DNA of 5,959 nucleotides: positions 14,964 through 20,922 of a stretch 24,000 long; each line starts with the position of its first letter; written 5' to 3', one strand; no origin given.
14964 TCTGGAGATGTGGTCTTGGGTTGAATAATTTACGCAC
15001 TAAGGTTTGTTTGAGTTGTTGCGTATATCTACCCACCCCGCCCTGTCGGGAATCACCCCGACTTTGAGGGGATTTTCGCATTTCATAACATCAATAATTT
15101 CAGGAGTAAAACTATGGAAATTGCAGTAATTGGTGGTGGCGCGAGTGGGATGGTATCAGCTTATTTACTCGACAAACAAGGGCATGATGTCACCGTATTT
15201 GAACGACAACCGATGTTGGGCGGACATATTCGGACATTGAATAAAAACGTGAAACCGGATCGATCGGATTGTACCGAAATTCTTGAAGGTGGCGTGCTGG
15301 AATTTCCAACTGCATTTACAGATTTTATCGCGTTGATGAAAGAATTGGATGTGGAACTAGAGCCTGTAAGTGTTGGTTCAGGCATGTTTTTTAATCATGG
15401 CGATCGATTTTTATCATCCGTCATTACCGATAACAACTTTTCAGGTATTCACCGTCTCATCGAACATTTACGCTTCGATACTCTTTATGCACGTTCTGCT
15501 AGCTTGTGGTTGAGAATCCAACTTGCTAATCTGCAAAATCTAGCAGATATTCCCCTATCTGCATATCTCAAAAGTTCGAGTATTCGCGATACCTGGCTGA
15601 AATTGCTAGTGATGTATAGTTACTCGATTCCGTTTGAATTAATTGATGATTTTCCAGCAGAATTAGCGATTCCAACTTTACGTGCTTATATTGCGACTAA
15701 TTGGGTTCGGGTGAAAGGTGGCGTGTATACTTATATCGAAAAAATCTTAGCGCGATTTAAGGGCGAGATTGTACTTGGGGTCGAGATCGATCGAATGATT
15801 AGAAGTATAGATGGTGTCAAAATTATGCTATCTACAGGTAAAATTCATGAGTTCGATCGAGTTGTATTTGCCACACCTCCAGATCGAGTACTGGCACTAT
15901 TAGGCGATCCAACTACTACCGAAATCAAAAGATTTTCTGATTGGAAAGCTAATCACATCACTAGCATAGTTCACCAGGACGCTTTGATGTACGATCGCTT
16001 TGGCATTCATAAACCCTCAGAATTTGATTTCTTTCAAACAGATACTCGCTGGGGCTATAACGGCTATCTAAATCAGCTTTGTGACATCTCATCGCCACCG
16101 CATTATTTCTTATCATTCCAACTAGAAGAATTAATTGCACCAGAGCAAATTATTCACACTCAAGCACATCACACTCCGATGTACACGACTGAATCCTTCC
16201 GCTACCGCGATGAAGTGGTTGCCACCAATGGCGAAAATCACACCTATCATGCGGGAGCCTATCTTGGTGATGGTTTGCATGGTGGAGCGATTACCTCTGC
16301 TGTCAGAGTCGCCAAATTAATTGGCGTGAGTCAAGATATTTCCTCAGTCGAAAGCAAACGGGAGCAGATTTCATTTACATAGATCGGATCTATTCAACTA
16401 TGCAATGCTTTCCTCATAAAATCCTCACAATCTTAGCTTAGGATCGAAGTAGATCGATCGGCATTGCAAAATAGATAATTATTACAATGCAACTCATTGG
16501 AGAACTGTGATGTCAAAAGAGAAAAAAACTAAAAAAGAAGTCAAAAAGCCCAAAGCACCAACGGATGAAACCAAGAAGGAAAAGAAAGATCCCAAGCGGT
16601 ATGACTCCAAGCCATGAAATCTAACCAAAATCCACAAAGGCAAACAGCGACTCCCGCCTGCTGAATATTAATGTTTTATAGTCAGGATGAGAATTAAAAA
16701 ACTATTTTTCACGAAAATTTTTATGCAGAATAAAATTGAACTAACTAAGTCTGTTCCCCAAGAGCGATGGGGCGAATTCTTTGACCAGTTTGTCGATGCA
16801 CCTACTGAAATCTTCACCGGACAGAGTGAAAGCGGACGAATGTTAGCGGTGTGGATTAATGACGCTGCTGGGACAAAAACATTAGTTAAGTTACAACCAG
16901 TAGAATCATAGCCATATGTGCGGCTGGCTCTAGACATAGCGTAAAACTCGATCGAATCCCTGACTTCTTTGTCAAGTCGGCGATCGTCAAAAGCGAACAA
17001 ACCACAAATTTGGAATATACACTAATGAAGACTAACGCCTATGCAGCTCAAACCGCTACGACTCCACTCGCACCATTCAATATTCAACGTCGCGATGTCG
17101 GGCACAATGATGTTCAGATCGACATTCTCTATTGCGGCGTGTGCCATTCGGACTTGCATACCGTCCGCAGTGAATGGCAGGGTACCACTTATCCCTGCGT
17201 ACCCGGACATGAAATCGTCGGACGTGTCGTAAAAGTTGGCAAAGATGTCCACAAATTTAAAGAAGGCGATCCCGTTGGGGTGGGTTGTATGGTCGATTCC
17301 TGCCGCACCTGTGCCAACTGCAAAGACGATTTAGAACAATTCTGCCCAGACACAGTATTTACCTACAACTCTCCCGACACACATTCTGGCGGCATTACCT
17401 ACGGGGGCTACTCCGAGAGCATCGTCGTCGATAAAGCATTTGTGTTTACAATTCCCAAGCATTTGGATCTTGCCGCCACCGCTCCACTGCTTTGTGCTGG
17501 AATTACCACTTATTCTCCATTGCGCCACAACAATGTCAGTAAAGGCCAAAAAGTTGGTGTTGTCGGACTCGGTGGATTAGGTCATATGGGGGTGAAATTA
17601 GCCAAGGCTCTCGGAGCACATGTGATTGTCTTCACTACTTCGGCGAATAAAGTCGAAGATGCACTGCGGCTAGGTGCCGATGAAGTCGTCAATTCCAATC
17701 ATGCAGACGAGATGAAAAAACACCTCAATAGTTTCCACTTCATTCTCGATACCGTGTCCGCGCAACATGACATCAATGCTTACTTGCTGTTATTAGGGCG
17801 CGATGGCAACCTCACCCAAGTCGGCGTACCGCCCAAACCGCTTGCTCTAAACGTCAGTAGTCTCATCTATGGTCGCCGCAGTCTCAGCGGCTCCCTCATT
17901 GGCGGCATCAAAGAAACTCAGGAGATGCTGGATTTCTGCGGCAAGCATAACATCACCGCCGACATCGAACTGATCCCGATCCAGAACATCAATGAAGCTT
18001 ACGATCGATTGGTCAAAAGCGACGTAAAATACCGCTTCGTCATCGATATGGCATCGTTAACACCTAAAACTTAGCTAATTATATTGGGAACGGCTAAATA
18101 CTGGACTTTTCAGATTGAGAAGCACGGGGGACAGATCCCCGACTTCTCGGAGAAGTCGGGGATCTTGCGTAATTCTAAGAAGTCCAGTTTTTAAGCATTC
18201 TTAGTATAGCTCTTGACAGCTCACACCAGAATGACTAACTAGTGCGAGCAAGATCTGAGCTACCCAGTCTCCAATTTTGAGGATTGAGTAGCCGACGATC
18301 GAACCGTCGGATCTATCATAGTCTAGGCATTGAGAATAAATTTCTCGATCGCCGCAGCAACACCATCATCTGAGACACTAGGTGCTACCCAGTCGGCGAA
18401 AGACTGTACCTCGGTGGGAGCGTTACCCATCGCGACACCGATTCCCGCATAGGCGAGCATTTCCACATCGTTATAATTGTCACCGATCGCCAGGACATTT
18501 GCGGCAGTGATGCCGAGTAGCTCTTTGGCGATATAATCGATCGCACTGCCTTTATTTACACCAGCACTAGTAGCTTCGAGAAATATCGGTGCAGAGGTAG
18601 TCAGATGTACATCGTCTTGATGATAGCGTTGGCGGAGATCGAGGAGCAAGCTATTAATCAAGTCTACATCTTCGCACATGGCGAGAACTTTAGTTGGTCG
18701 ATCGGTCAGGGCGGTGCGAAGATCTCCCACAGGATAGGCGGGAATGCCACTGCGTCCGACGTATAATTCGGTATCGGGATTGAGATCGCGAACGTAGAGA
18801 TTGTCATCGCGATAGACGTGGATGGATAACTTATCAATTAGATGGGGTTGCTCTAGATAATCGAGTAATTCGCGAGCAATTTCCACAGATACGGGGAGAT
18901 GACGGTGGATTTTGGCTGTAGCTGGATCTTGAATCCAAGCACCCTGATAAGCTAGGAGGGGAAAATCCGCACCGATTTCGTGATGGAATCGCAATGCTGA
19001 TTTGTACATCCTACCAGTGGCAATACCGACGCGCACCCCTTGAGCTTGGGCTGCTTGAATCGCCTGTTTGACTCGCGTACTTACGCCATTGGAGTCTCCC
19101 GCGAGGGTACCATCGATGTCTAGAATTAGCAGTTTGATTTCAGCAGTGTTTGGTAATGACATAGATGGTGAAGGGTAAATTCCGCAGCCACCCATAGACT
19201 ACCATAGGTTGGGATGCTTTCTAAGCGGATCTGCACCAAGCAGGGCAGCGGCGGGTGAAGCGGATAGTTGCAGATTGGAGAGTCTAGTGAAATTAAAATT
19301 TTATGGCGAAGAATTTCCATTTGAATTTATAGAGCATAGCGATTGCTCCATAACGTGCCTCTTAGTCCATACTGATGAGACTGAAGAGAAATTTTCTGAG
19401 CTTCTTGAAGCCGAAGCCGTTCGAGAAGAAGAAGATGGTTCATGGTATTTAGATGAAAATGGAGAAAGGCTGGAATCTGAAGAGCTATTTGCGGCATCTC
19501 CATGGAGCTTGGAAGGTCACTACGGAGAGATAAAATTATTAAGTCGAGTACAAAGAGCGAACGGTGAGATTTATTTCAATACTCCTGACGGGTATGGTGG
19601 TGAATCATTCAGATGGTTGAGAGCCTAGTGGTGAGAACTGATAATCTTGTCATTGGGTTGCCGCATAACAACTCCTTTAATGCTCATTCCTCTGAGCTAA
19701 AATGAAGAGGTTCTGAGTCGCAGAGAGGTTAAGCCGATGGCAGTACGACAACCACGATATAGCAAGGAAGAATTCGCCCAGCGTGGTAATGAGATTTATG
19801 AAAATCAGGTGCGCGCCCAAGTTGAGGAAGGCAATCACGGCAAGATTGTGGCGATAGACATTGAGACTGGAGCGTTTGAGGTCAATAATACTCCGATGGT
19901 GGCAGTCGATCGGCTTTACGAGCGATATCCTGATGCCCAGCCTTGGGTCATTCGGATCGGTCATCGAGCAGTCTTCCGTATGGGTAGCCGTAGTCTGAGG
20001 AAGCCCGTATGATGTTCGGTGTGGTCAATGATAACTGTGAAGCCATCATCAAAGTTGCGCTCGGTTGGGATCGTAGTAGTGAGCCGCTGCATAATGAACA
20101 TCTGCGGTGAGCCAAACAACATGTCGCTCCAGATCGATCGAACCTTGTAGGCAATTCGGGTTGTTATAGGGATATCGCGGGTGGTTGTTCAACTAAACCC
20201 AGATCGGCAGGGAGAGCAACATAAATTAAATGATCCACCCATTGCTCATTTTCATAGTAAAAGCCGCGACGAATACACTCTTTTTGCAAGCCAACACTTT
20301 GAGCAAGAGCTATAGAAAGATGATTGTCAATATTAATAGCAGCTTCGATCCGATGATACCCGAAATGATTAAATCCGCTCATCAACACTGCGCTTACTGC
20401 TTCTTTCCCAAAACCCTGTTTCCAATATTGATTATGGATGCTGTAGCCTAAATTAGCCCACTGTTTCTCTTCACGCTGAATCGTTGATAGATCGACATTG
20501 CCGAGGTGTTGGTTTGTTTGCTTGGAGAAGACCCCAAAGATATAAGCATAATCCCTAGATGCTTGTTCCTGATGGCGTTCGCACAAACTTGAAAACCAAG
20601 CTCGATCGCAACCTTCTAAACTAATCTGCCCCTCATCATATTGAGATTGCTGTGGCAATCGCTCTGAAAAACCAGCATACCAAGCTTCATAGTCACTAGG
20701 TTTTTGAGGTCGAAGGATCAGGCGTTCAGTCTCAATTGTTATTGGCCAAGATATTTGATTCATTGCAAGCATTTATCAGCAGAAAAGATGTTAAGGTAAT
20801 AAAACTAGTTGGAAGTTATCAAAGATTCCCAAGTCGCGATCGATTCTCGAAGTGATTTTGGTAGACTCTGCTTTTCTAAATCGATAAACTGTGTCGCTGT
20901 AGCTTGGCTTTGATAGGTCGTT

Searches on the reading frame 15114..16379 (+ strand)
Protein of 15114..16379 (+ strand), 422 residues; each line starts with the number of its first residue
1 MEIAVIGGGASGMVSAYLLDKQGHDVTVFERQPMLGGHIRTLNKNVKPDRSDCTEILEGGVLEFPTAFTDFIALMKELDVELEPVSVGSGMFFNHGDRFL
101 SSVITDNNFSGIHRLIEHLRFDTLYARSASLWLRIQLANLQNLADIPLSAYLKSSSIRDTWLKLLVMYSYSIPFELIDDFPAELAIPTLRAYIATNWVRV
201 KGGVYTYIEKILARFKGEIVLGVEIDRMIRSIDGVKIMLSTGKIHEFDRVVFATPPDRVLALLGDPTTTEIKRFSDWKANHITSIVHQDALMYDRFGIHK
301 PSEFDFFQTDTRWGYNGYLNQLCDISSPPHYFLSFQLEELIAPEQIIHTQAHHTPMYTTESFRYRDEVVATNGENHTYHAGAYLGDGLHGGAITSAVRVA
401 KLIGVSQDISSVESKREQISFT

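Call 46: search_protein_families(library=pfam, proteins=[window:15114-16379:+], max_evalue=0.001)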
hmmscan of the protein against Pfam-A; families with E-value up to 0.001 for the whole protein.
window:15114-16379:+ (422 aa): 8 families
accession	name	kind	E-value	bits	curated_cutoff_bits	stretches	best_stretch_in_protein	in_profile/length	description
PF01593.30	Amino_oxidase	-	2.1e-15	57.4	19.8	1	11-282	2-276/443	Flavin containing amine oxidoreductase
PF13450.12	NAD_binding_8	-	4.3e-12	46.6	21.9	1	5-44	1-40/68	NAD(P)-binding Rossmann-like domain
PF01266.30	DAO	-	3.4e-08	33.9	27.9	1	3-37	2-36/353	FAD dependent oxidoreductase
PF03486.20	HI0933_like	-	3.3e-05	23.9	50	1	2-40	2-40/244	HI0933-like protein Rossmann domain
PF00070.33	Pyr_redox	-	3.5e-05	24.7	22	1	3-36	2-35/82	Pyridine nucleotide-disulphide oxidoreductase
PF00890.30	FAD_binding_2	-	7e-05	22.6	20.4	1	3-39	2-38/414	FAD binding domain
PF12831.13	FAD_oxidored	-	8.2e-05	22.5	27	1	3-38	2-37/416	FAD dependent oxidoreductase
PF07992.20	Pyr_redox_2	-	0.00035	20.5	26.1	0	3-36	145-178/291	Pyridine nucleotide-disulphide oxidoreductase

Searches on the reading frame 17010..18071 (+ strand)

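Call 46: search_protein_families(library=pfam, proteins=[window:17010-18071:+], max_evalue=0.001)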
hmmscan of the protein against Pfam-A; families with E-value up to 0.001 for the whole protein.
window:17010-18071:+ (354 aa): 5 families
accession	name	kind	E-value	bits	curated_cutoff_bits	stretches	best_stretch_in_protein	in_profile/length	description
PF00107.32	ADH_zinc_N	-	2.7e-27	95.7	31.8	1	189-310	1-127/129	Zinc-binding dehydrogenase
PF08240.17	ADH_N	-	5.9e-27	94.4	23.5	1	32-150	2-104/104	Alcohol dehydrogenase GroES-like domain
PF02826.25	2-Hacid_dh_C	-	3.3e-05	23.8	25.1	1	177-223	34-80/178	D-isomer specific 2-hydroxyacid dehydrogenase, NAD binding domain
PF13602.12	ADH_zinc_N_2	-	0.00038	21.8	27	1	221-334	1-123/134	Zinc-binding dehydrogenase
PF22660.2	RS_preATP-grasp-like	-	0.00046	21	27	0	180-251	2-68/98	Ribonucleotide synthetase preATP-grasp domain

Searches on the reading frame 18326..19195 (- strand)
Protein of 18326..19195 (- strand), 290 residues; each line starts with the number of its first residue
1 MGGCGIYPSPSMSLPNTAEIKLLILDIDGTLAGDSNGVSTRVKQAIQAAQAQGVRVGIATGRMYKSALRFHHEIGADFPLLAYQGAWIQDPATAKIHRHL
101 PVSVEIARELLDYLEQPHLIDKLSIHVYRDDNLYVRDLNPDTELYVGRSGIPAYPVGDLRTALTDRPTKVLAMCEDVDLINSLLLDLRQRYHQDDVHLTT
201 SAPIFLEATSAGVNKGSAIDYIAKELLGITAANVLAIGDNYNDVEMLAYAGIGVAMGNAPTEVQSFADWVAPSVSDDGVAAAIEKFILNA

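Call 47: search_protein_families(library=pfam, proteins=[window:18326-19195:-], max_evalue=0.001)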
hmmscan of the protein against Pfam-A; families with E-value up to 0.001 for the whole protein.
window:18326-19195:- (290 aa): 3 families
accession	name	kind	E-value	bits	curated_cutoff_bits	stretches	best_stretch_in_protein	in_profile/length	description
PF08282.18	Hydrolase_3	-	3.4e-56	191.3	20.9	1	23-283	1-255/255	haloacid dehalogenase-like hydrolase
PF05116.19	S6PP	-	1.2e-13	51.7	20.3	2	192-266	143-217/247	Sucrose-6F-phosphate phosphohydrolase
PF00702.32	Hydrolase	-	6.2e-11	43.5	26.4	1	212-251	153-191/191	haloacid dehalogenase-like hydrolase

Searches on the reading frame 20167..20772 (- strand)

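Call 47: search_protein_families(library=pfam, proteins=[window:20167-20772:-], max_evalue=0.001)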
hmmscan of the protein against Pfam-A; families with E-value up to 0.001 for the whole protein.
window:20167-20772:- (202 aa): 3 families
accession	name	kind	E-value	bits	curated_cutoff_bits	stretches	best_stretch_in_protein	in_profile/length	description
PF13302.13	Acetyltransf_3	-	8.3e-23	82.1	25.4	1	17-163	1-138/138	Acetyltransferase (GNAT) domain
PF00583.31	Acetyltransf_1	-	1.5e-07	32.1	20.7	1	67-161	23-115/116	Acetyltransferase (GNAT) family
PF13420.13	Acetyltransf_4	-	7.6e-07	29.7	24.3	1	73-183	46-155/155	Acetyltransferase (GNAT) domain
